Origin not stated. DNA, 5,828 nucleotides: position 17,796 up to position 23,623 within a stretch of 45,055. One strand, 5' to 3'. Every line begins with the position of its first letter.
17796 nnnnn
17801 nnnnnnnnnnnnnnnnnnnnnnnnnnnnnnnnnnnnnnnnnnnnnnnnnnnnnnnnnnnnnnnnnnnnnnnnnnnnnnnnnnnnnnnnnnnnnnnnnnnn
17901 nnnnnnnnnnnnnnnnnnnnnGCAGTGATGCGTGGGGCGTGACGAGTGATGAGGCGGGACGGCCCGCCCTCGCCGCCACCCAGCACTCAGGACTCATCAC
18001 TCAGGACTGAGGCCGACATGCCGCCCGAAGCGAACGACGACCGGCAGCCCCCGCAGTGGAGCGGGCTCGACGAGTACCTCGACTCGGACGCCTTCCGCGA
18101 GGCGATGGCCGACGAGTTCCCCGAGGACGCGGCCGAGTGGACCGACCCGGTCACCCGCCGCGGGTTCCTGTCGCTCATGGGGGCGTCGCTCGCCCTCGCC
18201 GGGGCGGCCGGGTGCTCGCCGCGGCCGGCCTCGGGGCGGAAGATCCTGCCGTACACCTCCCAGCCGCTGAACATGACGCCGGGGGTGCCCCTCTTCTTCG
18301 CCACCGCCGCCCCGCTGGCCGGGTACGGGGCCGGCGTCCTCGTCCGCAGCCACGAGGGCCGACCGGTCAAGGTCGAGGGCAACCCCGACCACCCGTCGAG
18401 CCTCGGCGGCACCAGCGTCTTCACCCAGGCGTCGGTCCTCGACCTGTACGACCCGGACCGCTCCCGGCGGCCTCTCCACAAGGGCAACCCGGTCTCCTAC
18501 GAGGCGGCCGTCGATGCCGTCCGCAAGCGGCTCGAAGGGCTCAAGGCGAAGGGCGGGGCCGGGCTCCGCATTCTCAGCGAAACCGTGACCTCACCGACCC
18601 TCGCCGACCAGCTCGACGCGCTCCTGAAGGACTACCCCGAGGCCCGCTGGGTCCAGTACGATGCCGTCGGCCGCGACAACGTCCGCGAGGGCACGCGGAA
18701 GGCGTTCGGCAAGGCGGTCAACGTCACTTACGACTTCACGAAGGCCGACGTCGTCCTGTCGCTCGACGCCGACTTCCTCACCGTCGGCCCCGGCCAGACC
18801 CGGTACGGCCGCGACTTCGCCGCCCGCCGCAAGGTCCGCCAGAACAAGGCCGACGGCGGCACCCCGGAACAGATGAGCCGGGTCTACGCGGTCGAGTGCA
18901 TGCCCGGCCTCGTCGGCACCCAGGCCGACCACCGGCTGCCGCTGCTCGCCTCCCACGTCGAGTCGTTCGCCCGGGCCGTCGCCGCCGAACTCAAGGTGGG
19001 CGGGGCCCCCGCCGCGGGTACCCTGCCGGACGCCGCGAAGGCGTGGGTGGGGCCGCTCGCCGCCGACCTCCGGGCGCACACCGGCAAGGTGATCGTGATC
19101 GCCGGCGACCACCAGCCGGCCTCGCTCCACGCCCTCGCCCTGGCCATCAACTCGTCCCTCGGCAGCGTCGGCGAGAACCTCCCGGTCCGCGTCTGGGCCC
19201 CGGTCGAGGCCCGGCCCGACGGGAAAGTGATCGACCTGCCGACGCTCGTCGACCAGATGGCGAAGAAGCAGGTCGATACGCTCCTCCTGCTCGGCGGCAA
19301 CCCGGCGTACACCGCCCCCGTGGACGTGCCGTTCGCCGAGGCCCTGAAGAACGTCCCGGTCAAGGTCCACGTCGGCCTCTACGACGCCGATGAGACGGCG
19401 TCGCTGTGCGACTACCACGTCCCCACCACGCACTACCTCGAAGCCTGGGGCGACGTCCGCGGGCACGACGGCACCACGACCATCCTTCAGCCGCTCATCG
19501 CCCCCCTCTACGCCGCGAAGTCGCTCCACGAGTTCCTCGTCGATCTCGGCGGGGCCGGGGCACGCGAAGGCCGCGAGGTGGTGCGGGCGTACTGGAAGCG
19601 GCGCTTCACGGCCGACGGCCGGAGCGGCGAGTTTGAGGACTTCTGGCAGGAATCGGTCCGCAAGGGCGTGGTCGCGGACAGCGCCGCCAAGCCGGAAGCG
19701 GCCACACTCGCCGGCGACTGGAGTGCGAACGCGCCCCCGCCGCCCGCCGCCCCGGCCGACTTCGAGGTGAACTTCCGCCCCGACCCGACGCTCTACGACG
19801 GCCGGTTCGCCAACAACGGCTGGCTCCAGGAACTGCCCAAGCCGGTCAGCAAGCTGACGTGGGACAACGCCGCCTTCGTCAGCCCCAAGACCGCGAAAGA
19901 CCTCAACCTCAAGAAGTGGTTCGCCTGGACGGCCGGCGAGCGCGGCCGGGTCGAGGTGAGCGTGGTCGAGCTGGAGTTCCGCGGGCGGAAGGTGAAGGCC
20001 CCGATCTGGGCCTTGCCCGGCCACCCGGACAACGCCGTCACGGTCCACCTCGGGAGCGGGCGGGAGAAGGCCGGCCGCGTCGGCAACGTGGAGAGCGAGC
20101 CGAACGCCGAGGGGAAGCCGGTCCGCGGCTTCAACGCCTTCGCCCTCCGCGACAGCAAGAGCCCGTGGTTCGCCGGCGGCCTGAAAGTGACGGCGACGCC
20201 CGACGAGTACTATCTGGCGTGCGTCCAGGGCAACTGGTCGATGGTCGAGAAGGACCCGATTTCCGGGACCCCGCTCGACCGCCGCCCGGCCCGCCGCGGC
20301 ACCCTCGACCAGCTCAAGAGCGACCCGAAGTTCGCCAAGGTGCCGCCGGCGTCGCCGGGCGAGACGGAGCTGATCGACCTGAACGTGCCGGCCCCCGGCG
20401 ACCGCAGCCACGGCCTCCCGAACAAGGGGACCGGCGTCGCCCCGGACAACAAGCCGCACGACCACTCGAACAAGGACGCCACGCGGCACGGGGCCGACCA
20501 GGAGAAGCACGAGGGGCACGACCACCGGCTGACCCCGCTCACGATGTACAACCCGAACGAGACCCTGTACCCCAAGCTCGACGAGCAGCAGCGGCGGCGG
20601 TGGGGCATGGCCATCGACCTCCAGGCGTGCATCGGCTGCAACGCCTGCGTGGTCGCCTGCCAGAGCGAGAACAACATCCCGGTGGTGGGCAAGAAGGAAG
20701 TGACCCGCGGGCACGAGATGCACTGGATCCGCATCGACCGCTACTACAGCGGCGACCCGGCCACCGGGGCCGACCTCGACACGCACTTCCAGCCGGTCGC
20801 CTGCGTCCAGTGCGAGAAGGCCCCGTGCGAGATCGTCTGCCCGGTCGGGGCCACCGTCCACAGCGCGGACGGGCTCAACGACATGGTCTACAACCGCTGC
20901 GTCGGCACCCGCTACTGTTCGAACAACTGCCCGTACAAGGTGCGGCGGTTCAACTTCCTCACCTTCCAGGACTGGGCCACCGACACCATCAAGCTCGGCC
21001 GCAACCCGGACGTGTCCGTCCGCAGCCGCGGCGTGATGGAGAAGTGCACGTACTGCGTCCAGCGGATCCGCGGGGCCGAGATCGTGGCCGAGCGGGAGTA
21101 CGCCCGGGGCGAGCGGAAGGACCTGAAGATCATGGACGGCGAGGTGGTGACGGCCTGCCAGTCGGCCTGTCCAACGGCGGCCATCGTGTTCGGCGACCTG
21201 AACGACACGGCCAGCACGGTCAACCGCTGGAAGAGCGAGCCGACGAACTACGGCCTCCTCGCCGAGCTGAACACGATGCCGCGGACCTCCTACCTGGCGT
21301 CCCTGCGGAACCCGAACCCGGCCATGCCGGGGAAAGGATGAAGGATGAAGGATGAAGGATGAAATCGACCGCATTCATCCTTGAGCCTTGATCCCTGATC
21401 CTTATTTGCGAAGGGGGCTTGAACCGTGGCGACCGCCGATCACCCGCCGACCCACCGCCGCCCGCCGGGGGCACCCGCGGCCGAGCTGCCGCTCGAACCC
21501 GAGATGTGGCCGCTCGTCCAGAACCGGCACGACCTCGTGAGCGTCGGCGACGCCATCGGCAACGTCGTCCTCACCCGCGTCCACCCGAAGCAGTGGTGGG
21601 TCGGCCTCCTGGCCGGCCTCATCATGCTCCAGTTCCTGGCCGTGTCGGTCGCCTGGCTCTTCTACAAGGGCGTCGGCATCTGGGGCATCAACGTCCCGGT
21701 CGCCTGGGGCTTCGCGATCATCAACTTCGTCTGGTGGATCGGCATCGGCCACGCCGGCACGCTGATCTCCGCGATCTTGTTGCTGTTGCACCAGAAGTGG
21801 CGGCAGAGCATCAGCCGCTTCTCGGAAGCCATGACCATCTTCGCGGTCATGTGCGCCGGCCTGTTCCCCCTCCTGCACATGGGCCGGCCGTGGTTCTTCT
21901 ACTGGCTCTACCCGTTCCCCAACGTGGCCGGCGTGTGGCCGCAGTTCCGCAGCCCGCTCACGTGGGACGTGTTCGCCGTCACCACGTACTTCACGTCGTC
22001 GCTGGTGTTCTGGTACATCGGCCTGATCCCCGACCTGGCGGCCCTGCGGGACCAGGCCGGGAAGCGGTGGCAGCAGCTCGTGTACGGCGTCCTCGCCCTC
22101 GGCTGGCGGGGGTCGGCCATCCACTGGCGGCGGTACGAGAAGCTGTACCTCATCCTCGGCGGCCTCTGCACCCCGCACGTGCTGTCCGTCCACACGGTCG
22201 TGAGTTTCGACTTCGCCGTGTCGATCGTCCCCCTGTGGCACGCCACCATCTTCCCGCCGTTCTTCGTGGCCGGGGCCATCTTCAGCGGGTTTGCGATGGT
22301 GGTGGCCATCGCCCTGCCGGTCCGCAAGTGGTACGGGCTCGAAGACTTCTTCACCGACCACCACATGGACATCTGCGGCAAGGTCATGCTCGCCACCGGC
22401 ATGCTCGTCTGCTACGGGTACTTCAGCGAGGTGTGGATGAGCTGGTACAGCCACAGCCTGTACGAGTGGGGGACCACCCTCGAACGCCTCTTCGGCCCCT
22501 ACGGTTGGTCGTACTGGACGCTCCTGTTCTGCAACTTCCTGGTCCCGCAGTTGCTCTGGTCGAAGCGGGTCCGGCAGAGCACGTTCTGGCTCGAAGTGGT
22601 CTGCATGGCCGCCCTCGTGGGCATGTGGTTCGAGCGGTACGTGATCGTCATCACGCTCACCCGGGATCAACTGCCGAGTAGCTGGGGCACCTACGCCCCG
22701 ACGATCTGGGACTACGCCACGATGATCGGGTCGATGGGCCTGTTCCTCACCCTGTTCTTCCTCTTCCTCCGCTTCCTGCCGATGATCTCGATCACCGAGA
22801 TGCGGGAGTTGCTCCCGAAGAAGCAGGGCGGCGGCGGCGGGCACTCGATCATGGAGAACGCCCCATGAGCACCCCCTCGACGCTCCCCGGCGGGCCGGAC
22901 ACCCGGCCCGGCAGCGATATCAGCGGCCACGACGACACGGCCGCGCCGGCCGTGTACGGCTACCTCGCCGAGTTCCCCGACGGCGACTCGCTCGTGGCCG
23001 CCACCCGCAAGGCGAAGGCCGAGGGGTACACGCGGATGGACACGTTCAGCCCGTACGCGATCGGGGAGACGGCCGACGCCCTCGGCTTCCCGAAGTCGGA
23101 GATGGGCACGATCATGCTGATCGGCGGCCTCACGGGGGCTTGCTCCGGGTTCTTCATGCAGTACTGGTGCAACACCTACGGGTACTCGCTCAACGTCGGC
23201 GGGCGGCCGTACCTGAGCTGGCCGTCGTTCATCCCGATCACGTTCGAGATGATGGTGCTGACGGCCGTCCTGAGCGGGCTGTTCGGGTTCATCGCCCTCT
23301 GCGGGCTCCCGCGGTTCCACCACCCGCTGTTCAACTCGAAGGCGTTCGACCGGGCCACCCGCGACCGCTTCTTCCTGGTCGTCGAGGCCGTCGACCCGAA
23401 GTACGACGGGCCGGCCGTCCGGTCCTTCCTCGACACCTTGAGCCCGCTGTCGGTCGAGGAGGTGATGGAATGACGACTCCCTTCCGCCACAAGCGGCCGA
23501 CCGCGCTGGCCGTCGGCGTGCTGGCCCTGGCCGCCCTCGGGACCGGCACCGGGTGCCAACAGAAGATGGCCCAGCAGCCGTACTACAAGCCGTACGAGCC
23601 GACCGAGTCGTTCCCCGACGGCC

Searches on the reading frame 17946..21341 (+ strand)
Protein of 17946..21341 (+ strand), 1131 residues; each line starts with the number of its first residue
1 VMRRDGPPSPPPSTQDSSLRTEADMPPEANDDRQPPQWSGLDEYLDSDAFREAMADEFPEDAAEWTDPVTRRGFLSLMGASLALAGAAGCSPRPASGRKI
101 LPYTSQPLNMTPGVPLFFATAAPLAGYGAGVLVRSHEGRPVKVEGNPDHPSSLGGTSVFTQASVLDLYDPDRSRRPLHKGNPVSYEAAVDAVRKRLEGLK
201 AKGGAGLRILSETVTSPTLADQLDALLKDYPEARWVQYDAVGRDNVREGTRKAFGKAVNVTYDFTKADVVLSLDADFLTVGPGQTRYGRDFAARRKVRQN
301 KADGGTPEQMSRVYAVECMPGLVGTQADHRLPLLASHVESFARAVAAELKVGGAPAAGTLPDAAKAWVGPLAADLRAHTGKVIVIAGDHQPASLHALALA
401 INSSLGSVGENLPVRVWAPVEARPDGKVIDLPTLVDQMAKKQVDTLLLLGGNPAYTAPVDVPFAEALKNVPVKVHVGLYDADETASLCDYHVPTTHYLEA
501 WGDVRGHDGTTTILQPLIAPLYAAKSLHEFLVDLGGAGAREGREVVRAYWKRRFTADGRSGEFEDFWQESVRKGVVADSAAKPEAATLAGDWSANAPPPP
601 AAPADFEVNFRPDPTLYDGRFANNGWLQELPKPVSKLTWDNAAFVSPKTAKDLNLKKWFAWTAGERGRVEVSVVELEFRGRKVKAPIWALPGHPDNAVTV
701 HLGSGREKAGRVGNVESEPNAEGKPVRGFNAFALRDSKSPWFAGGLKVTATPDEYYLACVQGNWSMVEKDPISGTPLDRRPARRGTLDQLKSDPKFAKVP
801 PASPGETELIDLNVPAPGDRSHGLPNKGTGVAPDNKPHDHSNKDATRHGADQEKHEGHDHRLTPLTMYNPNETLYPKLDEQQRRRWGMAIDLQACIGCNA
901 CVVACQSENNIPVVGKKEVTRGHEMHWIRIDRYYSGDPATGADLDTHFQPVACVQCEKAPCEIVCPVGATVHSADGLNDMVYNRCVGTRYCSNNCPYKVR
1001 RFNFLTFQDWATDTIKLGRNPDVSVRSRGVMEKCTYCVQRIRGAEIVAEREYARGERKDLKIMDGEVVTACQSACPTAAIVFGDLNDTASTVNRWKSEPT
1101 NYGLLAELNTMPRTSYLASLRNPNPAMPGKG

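Call 63: search_protein_families(library=pfam, max_evalue=0.00001, proteins=[window:17946-21341:+])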
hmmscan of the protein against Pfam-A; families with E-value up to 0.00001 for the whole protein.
window:17946-21341:+ (1131 aa): 3 families
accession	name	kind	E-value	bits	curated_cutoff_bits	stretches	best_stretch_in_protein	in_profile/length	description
PF12838.12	Fer4_7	-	7.9e-15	55.5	27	1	895-969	2-52/52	4Fe-4S dicluster domain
PF13183.11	Fer4_8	-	1.1e-06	29.6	27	0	892-968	2-67/68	4Fe-4S dicluster domain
PF13247.11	Fer4_11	-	1.9e-06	28.4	26.2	0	946-1003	3-62/100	4Fe-4S dicluster domain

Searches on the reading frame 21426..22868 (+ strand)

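Call 63: search_protein_families(library=pfam, max_evalue=0.00001, proteins=[window:21426-22868:+])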
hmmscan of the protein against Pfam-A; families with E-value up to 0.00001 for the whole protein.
window:21426-22868:+ (480 aa): 1 family
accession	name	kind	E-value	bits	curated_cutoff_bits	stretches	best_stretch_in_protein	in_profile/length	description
PF03916.19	NrfD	-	4.1e-23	82.9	25.8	1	91-410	8-307/313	Polysulphide reductase, NrfD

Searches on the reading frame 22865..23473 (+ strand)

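Call 63: search_protein_families(library=pfam, max_evalue=0.00001, proteins=[window:22865-23473:+])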
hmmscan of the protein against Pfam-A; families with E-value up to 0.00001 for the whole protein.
window:22865-23473:+ (202 aa): 1 family
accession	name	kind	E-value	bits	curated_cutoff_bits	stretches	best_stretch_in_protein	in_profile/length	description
PF11821.13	ActD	-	6.5e-60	202.1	25.7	1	31-199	1-170/170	Alternative complex III, ActD subunit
